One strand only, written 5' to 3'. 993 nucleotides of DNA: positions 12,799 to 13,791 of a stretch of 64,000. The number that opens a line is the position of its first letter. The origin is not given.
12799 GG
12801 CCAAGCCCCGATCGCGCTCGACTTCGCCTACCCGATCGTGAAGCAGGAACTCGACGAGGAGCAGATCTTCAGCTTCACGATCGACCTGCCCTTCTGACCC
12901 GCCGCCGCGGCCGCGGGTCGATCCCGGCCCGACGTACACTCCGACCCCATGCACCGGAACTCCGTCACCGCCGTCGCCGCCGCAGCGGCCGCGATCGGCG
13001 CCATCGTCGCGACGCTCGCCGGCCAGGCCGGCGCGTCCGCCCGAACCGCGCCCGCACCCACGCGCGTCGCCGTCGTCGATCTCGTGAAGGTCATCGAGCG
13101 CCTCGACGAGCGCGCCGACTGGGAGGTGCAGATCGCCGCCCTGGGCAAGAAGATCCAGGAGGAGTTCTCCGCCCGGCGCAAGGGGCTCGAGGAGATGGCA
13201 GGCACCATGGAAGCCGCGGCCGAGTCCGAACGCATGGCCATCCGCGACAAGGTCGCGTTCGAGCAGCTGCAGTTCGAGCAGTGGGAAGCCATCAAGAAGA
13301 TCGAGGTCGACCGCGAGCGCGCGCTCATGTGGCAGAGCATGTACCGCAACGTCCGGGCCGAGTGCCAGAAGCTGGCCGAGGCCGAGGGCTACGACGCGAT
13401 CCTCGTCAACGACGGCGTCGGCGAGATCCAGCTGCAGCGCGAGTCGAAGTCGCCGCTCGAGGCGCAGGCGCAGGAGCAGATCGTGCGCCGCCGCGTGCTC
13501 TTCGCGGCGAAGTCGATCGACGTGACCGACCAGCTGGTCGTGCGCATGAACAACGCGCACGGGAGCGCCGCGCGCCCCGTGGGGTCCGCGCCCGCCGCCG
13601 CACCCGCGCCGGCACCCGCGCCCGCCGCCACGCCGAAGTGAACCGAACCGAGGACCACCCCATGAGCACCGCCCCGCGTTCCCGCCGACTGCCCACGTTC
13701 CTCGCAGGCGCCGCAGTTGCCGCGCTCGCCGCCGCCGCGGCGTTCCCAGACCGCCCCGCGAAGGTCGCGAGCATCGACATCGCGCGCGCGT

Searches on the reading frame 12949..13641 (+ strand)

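Call 76: search_protein_families(library=pfam, proteins=[window:12949-13641:+], max_evalue=0.001)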
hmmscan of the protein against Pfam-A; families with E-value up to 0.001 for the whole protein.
window:12949-13641:+ (230 aa): 1 family
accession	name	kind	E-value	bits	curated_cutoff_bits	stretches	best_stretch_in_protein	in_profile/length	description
PF03938.19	OmpH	-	9.9e-10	39.2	32.4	1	39-197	1-138/141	Outer membrane protein (OmpH-like)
